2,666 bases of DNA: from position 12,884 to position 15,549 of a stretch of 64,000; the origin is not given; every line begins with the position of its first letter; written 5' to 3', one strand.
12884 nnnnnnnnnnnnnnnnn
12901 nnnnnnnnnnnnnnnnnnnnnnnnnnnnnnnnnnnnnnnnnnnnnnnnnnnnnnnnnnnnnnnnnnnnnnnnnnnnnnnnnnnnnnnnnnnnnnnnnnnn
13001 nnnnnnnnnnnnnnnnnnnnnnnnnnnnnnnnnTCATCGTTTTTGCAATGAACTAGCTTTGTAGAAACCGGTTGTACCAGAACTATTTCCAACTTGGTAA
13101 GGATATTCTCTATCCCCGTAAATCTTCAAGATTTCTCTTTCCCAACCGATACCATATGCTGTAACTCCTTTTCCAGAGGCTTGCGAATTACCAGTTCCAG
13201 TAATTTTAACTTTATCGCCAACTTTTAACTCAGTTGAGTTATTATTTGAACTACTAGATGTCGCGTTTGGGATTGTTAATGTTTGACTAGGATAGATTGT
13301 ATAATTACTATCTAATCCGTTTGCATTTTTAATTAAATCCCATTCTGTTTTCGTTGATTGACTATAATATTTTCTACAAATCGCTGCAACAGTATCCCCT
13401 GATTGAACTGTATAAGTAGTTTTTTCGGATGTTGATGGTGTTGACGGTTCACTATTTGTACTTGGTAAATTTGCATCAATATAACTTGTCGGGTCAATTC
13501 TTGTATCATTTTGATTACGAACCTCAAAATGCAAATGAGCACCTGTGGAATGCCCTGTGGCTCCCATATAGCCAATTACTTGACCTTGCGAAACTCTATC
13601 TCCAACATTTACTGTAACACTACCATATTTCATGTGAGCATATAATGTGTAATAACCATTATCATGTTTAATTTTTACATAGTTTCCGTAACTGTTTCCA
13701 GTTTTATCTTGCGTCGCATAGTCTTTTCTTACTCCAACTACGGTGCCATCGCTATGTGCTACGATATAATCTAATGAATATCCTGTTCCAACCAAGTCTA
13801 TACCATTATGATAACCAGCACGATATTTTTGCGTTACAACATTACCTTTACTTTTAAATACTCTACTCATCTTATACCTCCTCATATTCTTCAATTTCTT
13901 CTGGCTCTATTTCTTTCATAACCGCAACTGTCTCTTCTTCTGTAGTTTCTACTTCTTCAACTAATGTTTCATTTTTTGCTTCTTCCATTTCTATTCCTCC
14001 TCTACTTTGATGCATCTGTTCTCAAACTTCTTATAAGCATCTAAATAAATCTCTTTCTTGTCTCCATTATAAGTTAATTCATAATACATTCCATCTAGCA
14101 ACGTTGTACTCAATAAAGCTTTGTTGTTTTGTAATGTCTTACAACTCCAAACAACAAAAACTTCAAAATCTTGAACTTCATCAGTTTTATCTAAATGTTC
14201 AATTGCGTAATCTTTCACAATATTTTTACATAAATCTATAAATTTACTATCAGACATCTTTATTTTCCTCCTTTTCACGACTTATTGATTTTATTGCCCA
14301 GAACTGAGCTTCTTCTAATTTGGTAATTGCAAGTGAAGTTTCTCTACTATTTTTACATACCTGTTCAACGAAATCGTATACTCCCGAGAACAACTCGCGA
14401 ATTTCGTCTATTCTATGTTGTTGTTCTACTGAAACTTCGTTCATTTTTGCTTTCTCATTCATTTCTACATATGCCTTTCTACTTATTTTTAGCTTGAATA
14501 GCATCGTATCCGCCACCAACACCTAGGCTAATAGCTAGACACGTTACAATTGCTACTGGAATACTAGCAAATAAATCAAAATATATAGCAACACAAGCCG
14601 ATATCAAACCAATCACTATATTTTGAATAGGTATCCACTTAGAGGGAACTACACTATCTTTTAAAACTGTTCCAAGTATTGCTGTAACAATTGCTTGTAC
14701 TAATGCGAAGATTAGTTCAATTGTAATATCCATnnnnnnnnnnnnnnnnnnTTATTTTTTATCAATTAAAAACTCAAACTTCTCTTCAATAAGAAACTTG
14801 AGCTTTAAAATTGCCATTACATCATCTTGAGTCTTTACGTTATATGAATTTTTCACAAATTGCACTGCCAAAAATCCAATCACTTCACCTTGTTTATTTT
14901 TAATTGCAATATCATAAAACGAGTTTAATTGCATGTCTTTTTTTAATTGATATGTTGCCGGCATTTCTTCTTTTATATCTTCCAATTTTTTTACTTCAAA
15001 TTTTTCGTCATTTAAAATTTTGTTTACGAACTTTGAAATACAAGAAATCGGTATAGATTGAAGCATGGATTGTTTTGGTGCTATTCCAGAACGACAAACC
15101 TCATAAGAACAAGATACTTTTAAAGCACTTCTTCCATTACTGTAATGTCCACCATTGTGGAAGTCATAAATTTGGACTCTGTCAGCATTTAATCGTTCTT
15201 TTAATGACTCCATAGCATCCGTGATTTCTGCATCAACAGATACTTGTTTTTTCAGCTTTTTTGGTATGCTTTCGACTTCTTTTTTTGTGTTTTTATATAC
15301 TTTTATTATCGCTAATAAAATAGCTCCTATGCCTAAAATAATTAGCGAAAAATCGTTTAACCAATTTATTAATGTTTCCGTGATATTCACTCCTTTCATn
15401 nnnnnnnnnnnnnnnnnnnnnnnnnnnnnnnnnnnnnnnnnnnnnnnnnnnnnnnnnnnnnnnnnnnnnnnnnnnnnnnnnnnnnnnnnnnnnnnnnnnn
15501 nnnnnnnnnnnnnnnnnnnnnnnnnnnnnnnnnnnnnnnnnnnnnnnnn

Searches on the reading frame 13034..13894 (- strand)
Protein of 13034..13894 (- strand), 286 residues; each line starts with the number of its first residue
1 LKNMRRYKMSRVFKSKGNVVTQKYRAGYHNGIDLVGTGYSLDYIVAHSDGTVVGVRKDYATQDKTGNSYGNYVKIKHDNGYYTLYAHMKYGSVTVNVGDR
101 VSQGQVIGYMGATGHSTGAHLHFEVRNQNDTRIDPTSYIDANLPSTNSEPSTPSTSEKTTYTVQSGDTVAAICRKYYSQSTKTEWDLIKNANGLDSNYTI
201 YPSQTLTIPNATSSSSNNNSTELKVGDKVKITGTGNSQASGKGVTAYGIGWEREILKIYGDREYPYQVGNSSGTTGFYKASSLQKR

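Call 4: search_protein_families(library=pfam, proteins=[window:13034-13894:-], max_evalue=0.01)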
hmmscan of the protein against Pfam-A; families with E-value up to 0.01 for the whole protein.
window:13034-13894:- (286 aa): 3 families
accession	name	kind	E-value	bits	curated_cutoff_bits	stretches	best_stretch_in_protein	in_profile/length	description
PF01551.29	Peptidase_M23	-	5.5e-26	91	28.7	1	28-135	2-96/96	Peptidase family M23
PF01476.26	LysM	-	3e-13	49.9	20.9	1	161-209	1-43/43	LysM domain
PF23473.1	LysM3_LYK4_5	-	0.00019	21.9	29.3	1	160-209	4-47/48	LYK4/5 LysM3 domain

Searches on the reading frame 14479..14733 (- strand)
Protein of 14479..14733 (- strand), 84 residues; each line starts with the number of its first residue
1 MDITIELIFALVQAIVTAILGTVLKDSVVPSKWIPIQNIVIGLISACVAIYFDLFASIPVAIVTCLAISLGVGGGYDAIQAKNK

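Call 4: search_protein_families(library=pfam, proteins=[window:14479-14733:-], max_evalue=0.01)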
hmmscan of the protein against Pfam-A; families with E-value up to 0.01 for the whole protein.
window:14479-14733:- (84 aa): 2 families
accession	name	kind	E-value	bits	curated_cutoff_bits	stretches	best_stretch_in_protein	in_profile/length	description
PF06946.16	Phage_holin_5_1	-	1.2e-05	26.1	22.4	1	9-74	10-76/93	Bacteriophage A118-like holin, Hol118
PF16079.10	Phage_holin_5_2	-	0.00093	19.8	29.2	1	16-71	4-59/76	Phage holin family Hol44, in holin superfamily V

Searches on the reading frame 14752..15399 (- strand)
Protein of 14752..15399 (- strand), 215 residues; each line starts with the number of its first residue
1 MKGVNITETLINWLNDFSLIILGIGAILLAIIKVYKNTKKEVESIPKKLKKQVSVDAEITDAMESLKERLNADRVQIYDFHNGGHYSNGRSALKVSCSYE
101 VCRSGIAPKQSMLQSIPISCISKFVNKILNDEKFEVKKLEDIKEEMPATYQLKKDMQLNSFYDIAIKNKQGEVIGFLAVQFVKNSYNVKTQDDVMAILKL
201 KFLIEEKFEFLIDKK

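Call 4: search_protein_families(library=pfam, proteins=[window:14752-15399:-], max_evalue=0.01)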
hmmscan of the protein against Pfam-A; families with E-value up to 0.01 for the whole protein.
window:14752-15399:- (215 aa): 1 family
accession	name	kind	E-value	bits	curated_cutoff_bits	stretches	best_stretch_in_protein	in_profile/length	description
PF01590.32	GAF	-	0.0035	18.3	22.4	1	59-182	6-110/133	GAF domain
